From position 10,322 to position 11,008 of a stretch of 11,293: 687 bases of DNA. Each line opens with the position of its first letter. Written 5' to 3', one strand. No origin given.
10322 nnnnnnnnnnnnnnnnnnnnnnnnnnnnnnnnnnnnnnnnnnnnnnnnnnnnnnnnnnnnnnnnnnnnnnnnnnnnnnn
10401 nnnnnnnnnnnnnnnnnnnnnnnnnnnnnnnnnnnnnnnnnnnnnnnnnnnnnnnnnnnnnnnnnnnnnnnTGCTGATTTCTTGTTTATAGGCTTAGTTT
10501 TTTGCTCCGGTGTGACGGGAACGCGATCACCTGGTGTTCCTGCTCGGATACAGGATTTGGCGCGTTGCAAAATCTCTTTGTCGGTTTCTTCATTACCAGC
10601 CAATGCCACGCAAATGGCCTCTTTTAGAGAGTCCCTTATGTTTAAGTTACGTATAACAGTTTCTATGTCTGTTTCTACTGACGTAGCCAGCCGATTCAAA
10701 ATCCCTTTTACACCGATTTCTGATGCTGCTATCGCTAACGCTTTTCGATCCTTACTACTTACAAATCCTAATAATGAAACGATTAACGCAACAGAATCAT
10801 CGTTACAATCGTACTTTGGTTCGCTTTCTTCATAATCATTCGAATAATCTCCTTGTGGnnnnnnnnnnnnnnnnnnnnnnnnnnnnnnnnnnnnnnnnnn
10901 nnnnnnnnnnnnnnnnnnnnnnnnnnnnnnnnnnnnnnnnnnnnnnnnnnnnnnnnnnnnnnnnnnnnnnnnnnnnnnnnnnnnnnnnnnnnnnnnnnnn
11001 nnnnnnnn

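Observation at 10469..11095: XRE-HTH regulator with a roughly 130-aa C-terminal domain of unrecognised family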

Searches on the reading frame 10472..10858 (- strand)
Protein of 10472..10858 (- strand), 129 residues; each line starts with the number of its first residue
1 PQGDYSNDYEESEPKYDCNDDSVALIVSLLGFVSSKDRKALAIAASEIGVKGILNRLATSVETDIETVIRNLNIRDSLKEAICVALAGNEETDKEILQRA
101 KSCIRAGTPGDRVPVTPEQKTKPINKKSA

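Call 34: predict_structure(alignment_id=A4)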
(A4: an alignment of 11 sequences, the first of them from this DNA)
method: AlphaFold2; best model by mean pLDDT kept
length: 129 residues; sequences in the alignment: 11
mean_pLDDT: 63.0   pTM: 0.25
mean pLDDT of the five models: 63.0, 57.5, 55.4, 55.1, 51.9
residues with pLDDT >= 90: 0; 70-90: 66; 50-70: 23; < 50: 40
segments of 3 or more residues with pLDDT < 50: 1-17, 107-129
pLDDT, mean of each block of 10 residues (from residue 1): 40 49 73 80 78 65 69 79 72 73 54 42 44
secondary structure, 60 per line:
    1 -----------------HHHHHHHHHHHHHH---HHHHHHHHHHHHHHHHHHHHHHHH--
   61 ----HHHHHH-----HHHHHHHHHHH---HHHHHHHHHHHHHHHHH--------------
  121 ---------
elements in order: H18-31 H35-58 H65-70 H76-86 H90-106

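Call 41: fold_search(model_id=the predicted structure, library=viral)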
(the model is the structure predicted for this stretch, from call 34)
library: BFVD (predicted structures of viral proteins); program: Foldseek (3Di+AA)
matches with E <= 10: 28; with E <= 0.001: 0
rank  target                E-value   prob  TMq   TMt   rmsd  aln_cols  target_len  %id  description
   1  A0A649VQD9            9.2e-01  0.09  0.20  0.18  24.3       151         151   13  Membrane protein [Corynebacterium phage EmiRose]
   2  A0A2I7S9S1            2.5e+00  0.05  0.17  0.18  17.8       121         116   24  (no name in the UniProt tables at hand)
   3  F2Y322                2.7e+00  0.13  0.20  0.26  10.2        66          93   24  (no name in the UniProt tables at hand)
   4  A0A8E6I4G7            2.8e+00  0.07  0.24  0.24  15.3       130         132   17  Putative nuORF protein [Alongshan virus]
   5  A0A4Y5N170            3.5e+00  0.04  0.19  0.18  19.2       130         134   12  Holin [Lactococcus phage CHPC971]
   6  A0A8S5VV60            4.0e+00  0.04  0.19  0.08  14.8        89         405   18  (no name in the UniProt tables at hand)
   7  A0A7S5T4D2            4.5e+00  0.04  0.21  0.08  22.4       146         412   11  (no name in the UniProt tables at hand)
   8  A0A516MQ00            4.8e+00  0.06  0.25  0.10  21.0       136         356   19  (no name in the UniProt tables at hand)
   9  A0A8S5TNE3            4.8e+00  0.05  0.20  0.17  15.8        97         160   21  Sporulation initiation factor Spo0A C terminal [Podoviridae sp. ct90d35]
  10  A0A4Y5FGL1            4.8e+00  0.05  0.22  0.16  15.4       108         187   18  Holin [Lactobacillus phage 3-521]
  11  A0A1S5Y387            5.5e+00  0.07  0.27  0.32  17.8       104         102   15  Uncharacterized protein [uncultured archaeal virus]
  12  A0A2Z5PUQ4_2          5.5e+00  0.04  0.25  0.06  25.2       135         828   16  Protein 1 [Yado-nushi virus 1-C]
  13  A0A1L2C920            5.5e+00  0.04  0.22  0.05  19.7       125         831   17  Peptidoglycan hydrolase [Pseudomonas phage ZC03]
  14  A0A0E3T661            5.9e+00  0.08  0.23  0.06   9.8        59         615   22  ATPase [Gordonia phage GordDuk1]
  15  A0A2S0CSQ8            6.7e+00  0.06  0.29  0.25  15.1       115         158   13  Uncharacterized protein [Bacillus phage BCP12]
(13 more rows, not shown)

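Call 44: search_protein_representatives(alignment_id=A4)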
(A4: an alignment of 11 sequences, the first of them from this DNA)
Query: 11 sequences, 131 profile positions. Proteins with E-value up to 0.001 (for the whole library): 46; up to 1e-10: 24; up to 1e-30: 7. The best 46 are listed.
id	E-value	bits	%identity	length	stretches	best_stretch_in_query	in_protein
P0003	3.8e-53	194.7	-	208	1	2-131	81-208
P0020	4.3e-53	194.5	-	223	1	5-131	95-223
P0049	6.1e-42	158.5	-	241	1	20-131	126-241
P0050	1.1e-38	147.9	-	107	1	34-131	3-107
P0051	1.2e-38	147.8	-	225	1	15-131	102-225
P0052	1.9e-38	147.2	-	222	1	13-129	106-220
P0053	2.6e-33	130.6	-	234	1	3-131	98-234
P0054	1.5e-29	118.4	-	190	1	22-128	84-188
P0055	5.5e-22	93.9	-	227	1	19-131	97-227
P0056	1.1e-18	83.3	-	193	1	24-122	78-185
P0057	1.5e-18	82.8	-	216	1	6-124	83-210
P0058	6.7e-18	80.7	-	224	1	4-122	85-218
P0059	2.1e-17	79.1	-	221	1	11-120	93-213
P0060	3.4e-17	78.4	-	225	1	19-122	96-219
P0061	5.1e-17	77.8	-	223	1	7-121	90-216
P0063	3.8e-15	71.8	-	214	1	20-122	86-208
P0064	2.8e-14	69.0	-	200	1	10-104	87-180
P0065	4.0e-14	68.5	-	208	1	18-117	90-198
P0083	7.8e-08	48.1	-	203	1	13-107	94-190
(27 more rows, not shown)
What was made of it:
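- The family is small, 46 clusters among 1.84e9 (call 44).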

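Call 64: find_encoding_contigs(protein=P0054, flank=6000, max_places=2)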
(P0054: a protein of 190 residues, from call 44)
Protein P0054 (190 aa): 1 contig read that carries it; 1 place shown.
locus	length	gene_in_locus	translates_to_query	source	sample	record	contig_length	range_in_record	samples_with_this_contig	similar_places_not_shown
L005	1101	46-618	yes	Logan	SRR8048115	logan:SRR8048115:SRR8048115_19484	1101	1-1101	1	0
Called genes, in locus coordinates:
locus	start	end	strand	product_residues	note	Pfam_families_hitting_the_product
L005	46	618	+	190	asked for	PF02316:HTH_Tnp_Mu_1 (weak)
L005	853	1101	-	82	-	?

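Call 65: find_encoding_contigs(protein=P0057, flank=6000, max_places=2)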
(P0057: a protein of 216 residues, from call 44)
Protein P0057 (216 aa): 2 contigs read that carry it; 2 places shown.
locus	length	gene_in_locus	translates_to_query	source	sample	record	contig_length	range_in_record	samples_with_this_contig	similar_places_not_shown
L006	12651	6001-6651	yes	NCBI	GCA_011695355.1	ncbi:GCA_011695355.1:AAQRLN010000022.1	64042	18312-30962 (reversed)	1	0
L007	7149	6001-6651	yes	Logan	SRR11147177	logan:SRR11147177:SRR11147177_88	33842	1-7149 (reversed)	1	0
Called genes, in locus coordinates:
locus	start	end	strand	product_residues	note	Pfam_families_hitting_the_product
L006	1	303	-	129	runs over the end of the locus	PF24240:DUF7448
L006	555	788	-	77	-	-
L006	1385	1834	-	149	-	PF07352:Phage_Mu_Gam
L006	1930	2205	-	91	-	-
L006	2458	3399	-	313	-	PF13401:AAA_22, PF09077:Phage-MuB_C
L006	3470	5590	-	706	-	PF02316:HTH_Tnp_Mu_1 (weak), PF09299:Mu-transpos_C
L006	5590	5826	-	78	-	PF13693:HTH_35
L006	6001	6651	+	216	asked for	PF07022:Phage_CI_repr (weak), PF23725:Dredd_N (weak)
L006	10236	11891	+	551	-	PF02652:Lactate_perm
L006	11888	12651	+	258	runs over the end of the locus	PF00392:GntR, PF07729:FCD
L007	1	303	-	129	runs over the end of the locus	PF24240:DUF7448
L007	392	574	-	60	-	-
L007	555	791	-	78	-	-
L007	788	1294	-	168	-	-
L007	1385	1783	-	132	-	PF07352:Phage_Mu_Gam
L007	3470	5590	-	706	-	PF02316:HTH_Tnp_Mu_1 (weak), PF09299:Mu-transpos_C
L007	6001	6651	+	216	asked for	PF07022:Phage_CI_repr (weak), PF23725:Dredd_N (weak)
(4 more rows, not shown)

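Call 66: find_encoding_contigs(protein=P0064, flank=6000, max_places=2)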
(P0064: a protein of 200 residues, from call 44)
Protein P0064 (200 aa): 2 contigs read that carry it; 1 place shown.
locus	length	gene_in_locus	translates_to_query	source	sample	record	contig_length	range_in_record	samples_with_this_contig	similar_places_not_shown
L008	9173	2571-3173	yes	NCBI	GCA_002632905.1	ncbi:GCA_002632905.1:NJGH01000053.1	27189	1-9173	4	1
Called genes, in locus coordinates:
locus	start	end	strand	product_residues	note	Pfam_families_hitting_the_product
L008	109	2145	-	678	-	PF09299:Mu-transpos_C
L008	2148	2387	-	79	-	PF13693:HTH_35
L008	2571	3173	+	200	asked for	-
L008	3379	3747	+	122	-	PF00704:Glyco_hydro_18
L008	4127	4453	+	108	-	-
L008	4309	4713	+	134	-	-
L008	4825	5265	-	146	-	PF05130:FlgN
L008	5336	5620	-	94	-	PF04316:FlgM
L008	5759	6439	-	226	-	PF17656:ChapFlgA_N, PF08666:SAF, PF13144:ChapFlgA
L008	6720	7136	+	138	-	PF00460:Flg_bb_rod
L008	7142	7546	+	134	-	PF00460:Flg_bb_rod, PF06429:Flg_bbr_C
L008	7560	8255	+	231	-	PF03963:FlgD, PF13861:FLgD_tudor, PF13860:FlgD_ig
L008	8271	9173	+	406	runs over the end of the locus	PF00460:Flg_bb_rod (weak), PF22692:LlgE_F_G_D1, PF07559:FlgE_D2, PF06429:Flg_bbr_C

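Call 67: find_encoding_contigs(protein=P0063, flank=6000, max_places=2)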
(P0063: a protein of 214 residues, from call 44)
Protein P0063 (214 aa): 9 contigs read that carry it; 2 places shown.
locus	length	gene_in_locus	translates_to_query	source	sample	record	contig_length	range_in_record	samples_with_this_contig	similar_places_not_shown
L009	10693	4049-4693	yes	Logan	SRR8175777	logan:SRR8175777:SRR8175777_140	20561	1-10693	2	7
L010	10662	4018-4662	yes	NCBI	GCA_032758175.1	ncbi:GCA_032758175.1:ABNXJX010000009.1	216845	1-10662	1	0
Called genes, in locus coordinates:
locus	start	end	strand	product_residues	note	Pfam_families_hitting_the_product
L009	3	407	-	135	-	?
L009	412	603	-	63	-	-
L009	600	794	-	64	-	-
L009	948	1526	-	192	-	-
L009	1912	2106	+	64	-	-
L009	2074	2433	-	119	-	-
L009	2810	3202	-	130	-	-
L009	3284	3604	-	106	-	-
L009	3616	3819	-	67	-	PF13693:HTH_35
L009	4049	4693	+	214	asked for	PF02316:HTH_Tnp_Mu_1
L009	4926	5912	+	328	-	PF24624:Int_N, PF00589:Phage_integrase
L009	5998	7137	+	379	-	PF00145:DNA_methylase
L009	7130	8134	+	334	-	PF16280:DUF4928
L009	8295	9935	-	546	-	PF02878:PGM_PMM_I, PF02879:PGM_PMM_II, PF02880:PGM_PMM_III, PF00408:PGM_PMM_IV (weak)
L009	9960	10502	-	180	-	PF17206:SeqA_N, PF03925:SeqA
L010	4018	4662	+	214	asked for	PF02316:HTH_Tnp_Mu_1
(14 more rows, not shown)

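Call 68: find_encoding_contigs(protein=P0065, flank=6000, max_places=2)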
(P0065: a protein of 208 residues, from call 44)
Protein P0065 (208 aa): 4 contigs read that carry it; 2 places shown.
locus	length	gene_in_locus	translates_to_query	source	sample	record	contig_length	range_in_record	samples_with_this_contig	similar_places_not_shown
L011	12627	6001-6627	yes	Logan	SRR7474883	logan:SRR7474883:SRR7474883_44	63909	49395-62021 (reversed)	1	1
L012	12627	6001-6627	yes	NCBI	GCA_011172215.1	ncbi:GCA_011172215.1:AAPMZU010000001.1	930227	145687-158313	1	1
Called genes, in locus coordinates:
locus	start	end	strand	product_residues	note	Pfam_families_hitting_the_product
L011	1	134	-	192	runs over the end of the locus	PF17457:DUF5420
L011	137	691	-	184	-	-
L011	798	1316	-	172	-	PF07352:Phage_Mu_Gam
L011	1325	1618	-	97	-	-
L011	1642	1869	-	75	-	PF26843:Kil_protein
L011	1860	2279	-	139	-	-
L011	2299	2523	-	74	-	-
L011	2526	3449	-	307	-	PF13604:AAA_30 (faint), PF13401:AAA_22, PF09077:Phage-MuB_C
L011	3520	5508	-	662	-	PF09299:Mu-transpos_C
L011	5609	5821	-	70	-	PF13693:HTH_35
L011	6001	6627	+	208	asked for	PF02316:HTH_Tnp_Mu_1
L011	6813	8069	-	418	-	PF00528:BPD_transp_1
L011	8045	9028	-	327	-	PF13531:SBP_bac_11, PF01547:SBP_bac_1, PF13343:SBP_bac_6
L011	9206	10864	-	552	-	PF12793:SgrR_N, PF00496:SBP_bac_5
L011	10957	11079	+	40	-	PF15894:SgrT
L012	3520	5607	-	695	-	PF02316:HTH_Tnp_Mu_1, PF09299:Mu-transpos_C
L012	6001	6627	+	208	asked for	PF02316:HTH_Tnp_Mu_1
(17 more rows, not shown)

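Call 69: find_encoding_contigs(protein=P0083, flank=6000, max_places=2)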
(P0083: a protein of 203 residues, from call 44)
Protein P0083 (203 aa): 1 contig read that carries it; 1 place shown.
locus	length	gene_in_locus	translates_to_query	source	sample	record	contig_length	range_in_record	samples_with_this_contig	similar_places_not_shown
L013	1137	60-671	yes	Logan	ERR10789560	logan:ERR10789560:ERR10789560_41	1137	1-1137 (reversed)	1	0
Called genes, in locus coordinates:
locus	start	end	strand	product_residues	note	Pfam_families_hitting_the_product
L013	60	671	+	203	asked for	PF01381:HTH_3, PF07022:Phage_CI_repr (weak), PF12844:HTH_19 (faint)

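Call 76: search_protein_families(library=pfam, alignment_id=A4, max_evalue=1)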
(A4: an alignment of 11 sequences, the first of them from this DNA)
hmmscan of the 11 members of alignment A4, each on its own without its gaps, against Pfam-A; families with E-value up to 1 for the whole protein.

A. member 1, seq(129 aa): 1 family
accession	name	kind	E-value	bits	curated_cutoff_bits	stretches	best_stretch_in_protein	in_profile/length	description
PF17627.7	IncE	-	0.16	12.4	27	1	21-51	32-62/132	Inclusion membrane protein E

B. families by the number of members that match (of 11 scanned): 4 families
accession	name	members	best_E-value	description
PF17682.6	Tau95_N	1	0.002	Tau95 Triple barrel domain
PF08100.18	Dimerisation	1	0.095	O-methyltransferase dimerisation domain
PF04368.18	DUF507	1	0.13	Protein of unknown function (DUF507)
PF17627.7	IncE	1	0.16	Inclusion membrane protein E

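Call 77: search_solved_structures(query=A4, max_evalue=10)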
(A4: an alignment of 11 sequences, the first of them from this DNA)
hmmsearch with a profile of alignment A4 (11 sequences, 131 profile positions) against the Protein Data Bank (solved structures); distinct sequences matched with E-value up to 10: 1.
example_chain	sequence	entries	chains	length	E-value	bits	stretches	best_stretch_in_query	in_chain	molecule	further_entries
1vpk_A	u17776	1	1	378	0.82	12.4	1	65-101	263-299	DNA polymerase III, beta subunit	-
